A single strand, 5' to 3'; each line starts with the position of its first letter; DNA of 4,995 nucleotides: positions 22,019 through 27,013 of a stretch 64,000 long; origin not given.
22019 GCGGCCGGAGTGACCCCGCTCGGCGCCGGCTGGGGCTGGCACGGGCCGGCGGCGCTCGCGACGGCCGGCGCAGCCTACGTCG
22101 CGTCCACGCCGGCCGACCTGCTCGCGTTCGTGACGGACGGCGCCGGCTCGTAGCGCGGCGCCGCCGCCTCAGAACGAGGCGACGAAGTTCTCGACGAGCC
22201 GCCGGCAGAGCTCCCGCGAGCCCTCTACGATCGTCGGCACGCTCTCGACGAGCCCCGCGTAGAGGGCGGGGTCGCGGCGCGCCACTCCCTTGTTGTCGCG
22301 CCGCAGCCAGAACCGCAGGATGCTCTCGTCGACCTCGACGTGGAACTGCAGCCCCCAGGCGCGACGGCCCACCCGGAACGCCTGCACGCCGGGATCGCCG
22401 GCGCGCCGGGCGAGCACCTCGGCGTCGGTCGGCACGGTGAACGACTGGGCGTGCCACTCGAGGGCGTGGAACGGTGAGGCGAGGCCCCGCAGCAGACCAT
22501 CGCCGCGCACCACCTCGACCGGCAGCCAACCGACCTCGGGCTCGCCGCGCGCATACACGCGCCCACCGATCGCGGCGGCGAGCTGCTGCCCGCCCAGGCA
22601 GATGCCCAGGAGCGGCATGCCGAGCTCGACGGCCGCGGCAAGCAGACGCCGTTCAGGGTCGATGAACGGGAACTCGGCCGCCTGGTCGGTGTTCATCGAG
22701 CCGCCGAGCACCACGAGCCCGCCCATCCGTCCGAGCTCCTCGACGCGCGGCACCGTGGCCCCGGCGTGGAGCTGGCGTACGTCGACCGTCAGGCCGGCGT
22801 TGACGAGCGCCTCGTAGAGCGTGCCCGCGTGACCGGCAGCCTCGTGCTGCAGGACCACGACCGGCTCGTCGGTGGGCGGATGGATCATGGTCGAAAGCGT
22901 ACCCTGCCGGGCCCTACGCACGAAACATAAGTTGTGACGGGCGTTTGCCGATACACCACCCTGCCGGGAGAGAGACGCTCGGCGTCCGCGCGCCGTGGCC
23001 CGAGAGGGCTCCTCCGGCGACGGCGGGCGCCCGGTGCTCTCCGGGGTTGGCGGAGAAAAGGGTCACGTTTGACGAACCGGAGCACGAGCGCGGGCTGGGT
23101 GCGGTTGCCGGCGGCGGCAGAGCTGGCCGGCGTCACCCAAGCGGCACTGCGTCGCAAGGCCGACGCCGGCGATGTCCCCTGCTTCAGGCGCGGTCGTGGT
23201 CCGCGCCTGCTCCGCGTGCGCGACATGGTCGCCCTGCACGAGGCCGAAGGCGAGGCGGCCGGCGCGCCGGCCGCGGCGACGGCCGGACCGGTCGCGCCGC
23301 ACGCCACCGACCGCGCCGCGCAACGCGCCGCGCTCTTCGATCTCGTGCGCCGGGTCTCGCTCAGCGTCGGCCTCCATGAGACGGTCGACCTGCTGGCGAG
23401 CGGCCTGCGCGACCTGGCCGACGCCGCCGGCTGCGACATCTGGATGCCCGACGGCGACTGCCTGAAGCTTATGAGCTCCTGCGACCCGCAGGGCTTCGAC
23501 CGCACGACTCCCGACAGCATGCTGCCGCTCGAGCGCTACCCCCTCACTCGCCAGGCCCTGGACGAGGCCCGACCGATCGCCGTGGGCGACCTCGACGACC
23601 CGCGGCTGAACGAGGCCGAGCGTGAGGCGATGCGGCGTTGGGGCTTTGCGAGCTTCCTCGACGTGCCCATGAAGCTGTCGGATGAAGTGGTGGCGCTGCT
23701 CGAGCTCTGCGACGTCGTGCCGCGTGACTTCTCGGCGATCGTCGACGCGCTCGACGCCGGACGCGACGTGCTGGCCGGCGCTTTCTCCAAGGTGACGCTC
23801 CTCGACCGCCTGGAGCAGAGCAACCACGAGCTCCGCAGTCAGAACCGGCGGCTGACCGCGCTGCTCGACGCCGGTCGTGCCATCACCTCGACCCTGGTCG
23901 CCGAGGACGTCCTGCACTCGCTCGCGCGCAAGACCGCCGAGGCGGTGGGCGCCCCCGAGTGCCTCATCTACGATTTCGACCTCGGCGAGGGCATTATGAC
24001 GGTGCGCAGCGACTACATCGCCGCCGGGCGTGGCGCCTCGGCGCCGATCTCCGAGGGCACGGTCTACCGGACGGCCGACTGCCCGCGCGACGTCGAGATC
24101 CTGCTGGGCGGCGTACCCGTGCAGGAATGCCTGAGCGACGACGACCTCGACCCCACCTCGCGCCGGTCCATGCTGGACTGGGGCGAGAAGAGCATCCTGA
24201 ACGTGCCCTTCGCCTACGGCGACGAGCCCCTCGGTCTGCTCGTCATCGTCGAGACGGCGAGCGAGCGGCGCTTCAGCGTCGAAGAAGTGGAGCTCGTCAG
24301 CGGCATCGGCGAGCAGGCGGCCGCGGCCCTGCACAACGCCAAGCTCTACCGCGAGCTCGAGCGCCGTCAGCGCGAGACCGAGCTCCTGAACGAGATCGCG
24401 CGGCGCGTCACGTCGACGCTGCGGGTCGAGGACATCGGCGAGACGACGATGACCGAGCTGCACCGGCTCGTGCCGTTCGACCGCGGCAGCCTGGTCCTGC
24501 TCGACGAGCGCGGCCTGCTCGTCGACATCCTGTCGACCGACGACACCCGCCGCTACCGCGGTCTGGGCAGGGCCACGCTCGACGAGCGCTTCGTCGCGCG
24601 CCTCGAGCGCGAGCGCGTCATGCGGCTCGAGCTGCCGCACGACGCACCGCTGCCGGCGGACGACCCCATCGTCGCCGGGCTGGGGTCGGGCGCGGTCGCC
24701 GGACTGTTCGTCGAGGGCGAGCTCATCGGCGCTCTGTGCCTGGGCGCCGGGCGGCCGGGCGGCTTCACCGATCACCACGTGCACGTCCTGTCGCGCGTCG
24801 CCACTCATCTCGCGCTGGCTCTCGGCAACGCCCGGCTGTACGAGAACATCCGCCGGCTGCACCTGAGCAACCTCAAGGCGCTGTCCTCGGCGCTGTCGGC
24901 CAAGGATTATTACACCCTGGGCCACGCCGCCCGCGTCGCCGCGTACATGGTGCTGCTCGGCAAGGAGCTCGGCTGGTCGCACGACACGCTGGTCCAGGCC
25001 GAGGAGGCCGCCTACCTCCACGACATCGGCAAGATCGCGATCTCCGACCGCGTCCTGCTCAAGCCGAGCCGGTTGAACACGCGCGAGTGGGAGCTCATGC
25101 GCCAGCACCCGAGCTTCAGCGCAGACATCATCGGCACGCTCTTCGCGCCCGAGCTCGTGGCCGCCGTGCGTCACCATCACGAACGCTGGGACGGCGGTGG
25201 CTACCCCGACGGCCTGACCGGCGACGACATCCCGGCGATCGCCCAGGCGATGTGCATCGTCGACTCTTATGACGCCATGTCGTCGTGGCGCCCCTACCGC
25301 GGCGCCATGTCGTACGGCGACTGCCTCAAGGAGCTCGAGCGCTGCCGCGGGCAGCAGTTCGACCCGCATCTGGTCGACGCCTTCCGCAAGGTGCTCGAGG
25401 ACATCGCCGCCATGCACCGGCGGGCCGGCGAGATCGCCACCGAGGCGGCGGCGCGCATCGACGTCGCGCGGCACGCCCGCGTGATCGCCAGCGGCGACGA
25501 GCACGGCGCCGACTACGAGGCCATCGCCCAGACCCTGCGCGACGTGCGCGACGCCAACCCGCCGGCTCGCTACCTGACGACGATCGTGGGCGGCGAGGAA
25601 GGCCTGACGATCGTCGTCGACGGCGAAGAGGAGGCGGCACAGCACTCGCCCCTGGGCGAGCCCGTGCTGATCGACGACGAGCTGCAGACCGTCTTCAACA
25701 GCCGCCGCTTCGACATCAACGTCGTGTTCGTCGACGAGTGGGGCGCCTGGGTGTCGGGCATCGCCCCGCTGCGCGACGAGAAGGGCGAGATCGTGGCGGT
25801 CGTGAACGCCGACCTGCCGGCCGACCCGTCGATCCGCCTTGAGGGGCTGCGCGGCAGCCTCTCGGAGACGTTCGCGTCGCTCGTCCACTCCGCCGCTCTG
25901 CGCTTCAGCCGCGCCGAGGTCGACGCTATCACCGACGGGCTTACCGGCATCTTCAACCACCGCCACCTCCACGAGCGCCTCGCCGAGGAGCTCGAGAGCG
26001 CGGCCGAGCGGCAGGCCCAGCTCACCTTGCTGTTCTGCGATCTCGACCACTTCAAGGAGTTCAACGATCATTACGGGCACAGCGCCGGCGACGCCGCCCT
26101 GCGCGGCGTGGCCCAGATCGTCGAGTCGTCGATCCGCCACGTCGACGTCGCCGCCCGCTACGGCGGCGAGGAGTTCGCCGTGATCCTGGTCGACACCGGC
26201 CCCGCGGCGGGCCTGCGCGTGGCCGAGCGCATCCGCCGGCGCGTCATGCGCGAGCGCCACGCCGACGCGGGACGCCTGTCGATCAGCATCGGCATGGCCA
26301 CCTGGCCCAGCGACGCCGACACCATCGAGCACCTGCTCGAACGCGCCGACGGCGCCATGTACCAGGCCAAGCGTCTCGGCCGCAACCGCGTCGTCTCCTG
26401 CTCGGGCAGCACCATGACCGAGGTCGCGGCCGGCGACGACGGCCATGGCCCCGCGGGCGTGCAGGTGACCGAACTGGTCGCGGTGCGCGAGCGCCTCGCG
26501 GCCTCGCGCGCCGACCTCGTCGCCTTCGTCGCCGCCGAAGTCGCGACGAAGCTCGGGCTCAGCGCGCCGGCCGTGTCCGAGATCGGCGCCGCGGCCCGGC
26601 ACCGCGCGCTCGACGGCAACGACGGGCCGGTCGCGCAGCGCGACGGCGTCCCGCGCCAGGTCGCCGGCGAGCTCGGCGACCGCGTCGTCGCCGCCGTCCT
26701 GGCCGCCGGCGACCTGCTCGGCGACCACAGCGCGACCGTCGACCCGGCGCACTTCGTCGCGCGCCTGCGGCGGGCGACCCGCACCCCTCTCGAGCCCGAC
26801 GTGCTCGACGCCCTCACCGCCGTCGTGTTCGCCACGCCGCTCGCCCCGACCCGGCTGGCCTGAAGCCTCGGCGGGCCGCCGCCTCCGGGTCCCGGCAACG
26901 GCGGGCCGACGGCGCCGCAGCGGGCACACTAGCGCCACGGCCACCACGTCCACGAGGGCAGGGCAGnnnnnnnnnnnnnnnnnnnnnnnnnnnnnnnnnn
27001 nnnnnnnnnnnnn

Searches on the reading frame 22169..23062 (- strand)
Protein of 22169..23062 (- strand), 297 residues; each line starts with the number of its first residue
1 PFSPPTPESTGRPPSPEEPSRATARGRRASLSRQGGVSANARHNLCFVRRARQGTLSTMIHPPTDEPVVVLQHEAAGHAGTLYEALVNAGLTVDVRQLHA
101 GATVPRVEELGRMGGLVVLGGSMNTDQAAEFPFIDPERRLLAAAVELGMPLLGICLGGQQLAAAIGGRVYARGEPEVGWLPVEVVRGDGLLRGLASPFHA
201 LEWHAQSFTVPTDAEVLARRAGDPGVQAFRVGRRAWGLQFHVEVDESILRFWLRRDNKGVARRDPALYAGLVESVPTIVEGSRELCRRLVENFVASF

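Call 10: search_protein_families(library=pfam, proteins=[window:22169-23062:-], max_evalue=0.01)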
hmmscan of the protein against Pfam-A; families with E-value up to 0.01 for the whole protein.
window:22169-23062:- (297 aa): 3 families
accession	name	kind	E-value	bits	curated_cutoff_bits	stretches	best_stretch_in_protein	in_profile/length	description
PF00117.34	GATase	-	2.9e-16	60.2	22.8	1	82-245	13-174/190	Glutamine amidotransferase class-I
PF07722.19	Peptidase_C26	-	4.7e-07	30.2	20.5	1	138-242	95-218/219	Peptidase C26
PF07685.20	GATase_3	-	0.00067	19.8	27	1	102-184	28-115/196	CobB/CobQ-like glutamine amidotransferase domain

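Call 74: search_protein_families(library=ncbifam, proteins=[window:22169-23062:-], max_evalue=0.00001)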
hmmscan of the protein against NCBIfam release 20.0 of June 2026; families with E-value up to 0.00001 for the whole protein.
window:22169-23062:- (297 aa): 12 families
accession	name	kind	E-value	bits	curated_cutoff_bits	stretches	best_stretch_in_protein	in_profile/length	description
NF005458.0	PRK07053.1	equivalog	2e-38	132.1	250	1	68-261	5-197/234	glutamine amidotransferase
NF005072.0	PRK06490.1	equivalog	7.9e-37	126.6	339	1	64-258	12-201/251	glutamine amidotransferase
NF006562.0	PRK09065.1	equivalog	4.9e-26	91.7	205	1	82-268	29-214/242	glutamine amidotransferase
NF006098.0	PRK08250.1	equivalog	1.5e-16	60.7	301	1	70-265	5-203/239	glutamine amidotransferase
TIGR00888.1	guaA_Nterm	equivalog_domain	6.1e-16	58.4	172.15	1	117-247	45-170/188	glutamine-hydrolyzing GMP synthase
NF001975.0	PRK00758.1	equivalog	1.2e-14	54.3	198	1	107-246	37-167/185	GMP synthase subunit A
NF005743.0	PRK07567.1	equivalog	9.5e-14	51.2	264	1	138-249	83-197/245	glutamine amidotransferase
NF000848.1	PRK00074.1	equivalog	5.7e-10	38.4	400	1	142-247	64-173/512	glutamine-hydrolyzing GMP synthase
NF005849.0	PRK07765.1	equivalog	1.1e-08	34.7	308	1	141-243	69-174/219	aminodeoxychorismate/anthranilate synthase component II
TIGR00566.1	trpG_papA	subfamily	4.6e-07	29.8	121.05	1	82-243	15-175/192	glutamine amidotransferase of anthranilate synthase or aminodeoxychorismate synthase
NF010081.0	PRK13566.1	equivalog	5.9e-06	24.8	645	1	140-243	592-699/729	anthranilate synthase component I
NF005946.0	PRK08007.1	equivalog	6e-06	25.9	332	1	149-243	73-170/187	aminodeoxychorismate synthase component 2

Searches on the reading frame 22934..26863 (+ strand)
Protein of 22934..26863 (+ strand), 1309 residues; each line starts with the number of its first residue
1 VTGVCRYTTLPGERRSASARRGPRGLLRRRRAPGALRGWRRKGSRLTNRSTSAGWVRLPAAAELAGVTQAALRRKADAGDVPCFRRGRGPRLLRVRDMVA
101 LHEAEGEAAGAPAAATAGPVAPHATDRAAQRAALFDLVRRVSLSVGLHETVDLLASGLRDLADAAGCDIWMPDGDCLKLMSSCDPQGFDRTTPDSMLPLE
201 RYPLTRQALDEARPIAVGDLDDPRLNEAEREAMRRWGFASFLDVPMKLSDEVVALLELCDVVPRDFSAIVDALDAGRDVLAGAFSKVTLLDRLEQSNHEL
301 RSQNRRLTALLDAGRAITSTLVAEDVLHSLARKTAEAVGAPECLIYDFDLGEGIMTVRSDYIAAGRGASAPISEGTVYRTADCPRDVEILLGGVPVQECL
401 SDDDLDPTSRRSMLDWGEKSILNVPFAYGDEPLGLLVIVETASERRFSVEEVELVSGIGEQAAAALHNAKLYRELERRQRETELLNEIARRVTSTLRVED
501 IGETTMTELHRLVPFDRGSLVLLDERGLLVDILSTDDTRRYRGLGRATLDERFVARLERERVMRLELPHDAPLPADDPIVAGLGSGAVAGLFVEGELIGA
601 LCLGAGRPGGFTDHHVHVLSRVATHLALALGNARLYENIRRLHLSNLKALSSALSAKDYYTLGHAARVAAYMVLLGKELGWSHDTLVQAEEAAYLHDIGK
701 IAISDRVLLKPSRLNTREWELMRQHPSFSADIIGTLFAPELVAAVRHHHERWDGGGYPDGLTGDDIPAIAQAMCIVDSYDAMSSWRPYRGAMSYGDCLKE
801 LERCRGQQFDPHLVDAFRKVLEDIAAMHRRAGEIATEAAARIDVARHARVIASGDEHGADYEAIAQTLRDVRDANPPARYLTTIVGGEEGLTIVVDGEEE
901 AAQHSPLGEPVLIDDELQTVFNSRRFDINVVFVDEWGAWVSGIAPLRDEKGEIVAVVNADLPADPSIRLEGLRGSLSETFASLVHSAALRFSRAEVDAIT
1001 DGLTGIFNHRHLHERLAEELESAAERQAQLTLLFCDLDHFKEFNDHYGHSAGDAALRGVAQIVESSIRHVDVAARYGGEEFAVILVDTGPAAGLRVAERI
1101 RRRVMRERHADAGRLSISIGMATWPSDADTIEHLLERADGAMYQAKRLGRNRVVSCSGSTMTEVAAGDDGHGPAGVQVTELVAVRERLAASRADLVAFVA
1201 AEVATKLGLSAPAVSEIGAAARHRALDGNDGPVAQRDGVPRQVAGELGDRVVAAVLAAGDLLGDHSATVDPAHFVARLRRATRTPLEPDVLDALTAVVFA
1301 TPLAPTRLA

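Call 10: search_protein_families(library=pfam, proteins=[window:22934-26863:+], max_evalue=0.01)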
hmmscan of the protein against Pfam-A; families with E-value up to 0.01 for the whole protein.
window:22934-26863:+ (1309 aa): 6 families
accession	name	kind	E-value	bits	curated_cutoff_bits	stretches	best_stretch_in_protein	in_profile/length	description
PF00990.26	GGDEF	-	1.1e-46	159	23.8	1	998-1152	1-161/161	Diguanylate cyclase, GGDEF domain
PF01590.32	GAF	-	8.2e-35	120.7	22.4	3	499-630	3-133/133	GAF domain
PF13487.12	HD_5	-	5.8e-29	101.5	27.2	1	649-813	2-170/170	HD domain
PF13185.12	GAF_2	-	6.5e-25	88.3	28.6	3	497-630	3-135/136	GAF domain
PF01966.28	HD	-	9.5e-17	61.8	22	1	662-782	2-116/116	HD domain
PF13492.12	GAF_3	-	6e-12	46.5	27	1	419-468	81-129/129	GAF domain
